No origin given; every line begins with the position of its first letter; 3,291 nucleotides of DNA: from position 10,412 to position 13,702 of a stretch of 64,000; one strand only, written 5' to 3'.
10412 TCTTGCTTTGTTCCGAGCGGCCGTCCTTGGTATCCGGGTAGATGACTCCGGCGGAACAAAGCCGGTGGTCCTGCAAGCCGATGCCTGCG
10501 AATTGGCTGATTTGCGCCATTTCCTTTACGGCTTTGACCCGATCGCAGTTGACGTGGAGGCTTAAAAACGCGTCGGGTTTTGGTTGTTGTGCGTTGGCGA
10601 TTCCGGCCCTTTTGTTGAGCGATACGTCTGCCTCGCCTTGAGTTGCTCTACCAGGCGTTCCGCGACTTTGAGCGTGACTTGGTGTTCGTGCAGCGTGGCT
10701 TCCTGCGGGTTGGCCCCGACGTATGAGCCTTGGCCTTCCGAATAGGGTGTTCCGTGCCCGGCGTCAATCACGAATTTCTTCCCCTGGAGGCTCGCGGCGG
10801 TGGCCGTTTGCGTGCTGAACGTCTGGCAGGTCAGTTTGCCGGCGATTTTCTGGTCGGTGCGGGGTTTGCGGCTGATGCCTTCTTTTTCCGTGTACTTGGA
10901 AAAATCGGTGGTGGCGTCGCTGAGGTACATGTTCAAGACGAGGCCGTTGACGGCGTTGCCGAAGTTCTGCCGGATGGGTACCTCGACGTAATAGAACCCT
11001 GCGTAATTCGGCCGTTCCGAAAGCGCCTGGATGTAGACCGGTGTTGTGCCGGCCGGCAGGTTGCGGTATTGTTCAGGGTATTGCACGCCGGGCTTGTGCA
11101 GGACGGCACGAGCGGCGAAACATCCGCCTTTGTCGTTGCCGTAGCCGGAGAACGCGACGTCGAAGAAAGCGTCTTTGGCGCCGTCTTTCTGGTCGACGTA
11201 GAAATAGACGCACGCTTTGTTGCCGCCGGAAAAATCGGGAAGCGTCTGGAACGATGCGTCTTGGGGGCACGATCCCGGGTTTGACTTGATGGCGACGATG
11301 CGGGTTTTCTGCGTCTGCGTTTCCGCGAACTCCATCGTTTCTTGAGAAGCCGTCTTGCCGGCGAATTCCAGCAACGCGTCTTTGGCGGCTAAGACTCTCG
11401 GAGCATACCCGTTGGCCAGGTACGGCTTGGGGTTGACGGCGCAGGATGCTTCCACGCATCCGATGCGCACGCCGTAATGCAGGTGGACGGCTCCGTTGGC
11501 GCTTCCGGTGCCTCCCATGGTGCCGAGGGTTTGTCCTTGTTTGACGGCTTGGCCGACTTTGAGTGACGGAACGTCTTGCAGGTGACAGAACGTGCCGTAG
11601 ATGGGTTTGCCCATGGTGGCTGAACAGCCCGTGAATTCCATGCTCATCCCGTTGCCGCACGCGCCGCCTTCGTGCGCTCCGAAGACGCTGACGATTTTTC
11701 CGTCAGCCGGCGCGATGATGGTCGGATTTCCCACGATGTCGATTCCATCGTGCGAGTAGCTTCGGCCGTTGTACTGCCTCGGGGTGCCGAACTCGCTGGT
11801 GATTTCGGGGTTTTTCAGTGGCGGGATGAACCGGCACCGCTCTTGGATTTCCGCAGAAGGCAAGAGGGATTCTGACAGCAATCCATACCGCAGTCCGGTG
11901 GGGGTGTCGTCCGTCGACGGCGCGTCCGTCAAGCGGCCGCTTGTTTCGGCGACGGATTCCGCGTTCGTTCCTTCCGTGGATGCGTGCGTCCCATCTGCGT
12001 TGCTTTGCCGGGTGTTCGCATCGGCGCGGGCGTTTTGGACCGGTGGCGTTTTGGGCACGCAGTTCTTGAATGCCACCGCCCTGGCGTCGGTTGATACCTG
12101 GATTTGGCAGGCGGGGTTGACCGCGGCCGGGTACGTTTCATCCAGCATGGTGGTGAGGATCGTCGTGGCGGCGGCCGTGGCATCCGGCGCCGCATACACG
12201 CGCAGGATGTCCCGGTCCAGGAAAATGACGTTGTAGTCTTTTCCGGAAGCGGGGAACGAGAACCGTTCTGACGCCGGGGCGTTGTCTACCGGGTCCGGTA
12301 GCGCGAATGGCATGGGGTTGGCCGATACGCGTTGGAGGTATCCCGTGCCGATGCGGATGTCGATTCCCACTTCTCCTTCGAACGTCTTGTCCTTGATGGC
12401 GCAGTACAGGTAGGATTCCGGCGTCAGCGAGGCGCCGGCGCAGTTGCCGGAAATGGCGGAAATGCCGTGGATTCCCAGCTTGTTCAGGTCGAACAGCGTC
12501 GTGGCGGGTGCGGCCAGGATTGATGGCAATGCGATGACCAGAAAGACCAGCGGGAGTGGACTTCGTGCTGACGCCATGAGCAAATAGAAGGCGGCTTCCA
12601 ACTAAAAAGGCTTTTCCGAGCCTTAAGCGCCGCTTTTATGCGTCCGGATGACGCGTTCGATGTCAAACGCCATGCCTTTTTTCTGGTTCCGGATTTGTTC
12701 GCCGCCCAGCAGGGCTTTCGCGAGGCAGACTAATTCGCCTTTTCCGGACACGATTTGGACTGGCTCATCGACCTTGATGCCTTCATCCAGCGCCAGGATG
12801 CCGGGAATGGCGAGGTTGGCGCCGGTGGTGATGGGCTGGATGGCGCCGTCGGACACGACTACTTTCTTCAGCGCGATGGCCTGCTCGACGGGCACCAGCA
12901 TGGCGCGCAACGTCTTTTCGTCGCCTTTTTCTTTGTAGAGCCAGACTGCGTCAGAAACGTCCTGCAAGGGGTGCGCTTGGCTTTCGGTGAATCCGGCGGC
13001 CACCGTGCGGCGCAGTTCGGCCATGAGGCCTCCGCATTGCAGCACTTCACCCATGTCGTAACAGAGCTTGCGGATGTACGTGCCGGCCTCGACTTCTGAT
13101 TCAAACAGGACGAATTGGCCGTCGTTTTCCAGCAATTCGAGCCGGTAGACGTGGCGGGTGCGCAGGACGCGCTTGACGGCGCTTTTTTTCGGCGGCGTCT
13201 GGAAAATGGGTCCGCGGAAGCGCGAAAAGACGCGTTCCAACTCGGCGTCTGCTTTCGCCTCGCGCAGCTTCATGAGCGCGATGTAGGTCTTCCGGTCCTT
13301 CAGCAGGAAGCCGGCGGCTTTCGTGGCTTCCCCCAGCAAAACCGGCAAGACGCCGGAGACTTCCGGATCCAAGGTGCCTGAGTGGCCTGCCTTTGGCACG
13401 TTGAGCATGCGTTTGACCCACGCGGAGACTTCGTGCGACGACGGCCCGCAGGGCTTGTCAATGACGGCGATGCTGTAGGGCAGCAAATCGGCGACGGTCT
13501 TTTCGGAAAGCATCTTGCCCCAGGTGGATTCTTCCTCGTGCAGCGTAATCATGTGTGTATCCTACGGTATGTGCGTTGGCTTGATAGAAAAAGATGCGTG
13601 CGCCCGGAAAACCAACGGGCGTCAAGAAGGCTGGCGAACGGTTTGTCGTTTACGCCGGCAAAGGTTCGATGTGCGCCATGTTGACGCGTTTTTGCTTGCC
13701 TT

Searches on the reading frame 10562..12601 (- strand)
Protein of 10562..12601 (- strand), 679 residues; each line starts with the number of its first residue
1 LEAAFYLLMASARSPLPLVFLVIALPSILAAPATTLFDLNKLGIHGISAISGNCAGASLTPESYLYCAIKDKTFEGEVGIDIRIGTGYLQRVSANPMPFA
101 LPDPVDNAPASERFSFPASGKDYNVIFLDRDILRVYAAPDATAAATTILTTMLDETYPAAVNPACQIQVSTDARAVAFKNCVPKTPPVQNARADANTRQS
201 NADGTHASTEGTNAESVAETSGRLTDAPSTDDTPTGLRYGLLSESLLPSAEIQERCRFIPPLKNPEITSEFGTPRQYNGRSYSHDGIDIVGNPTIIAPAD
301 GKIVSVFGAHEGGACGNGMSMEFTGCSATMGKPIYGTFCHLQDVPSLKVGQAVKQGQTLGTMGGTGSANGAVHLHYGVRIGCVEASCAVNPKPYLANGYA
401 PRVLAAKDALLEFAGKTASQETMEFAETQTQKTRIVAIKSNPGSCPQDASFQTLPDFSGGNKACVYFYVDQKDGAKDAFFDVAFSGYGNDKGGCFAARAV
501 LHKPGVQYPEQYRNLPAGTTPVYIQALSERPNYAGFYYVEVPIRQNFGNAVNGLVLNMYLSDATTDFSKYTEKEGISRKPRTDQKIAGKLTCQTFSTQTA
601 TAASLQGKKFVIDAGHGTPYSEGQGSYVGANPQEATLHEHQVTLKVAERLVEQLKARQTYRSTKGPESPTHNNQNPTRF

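Call 75: search_protein_families(library=pfam, proteins=[window:10562-12601:-], max_evalue=0.001)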
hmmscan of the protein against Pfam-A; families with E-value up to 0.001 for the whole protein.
window:10562-12601:- (679 aa): 1 family
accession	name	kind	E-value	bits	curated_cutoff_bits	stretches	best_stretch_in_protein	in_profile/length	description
PF01551.29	Peptidase_M23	-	2.3e-12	47.4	28.7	1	283-381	2-90/96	Peptidase family M23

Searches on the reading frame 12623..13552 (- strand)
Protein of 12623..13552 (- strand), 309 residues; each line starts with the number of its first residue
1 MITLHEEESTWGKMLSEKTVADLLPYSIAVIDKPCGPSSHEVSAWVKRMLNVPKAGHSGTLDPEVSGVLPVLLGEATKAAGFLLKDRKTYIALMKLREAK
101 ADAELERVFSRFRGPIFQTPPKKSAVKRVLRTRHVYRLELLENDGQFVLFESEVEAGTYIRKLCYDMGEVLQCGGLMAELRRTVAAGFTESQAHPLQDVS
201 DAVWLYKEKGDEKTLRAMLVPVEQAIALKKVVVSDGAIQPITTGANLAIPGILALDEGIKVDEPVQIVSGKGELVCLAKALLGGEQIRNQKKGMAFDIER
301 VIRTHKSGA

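Call 75: search_protein_families(library=pfam, proteins=[window:12623-13552:-], max_evalue=0.001)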
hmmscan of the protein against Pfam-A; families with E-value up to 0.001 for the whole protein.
window:12623-13552:- (309 aa): 5 families
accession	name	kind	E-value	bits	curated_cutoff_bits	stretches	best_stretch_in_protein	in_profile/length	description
PF01509.24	TruB_N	-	1.8e-25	90.5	27.3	1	47-160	1-149/149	TruB family pseudouridylate synthase (N terminal domain)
PF16198.10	TruB_C_2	-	2.7e-22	79.1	29.3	1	161-226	1-65/66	tRNA pseudouridylate synthase B C-terminal domain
PF01472.26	PUA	-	5.6e-17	61.9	24.8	1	229-302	1-74/74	PUA domain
PF08068.17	DKCLD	-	1.2e-05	25.7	27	1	5-42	20-57/58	DKCLD (NUC011) domain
PF21238.2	Pus10_C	-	0.00063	19.8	27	1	86-163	122-201/232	Pus10, C-terminal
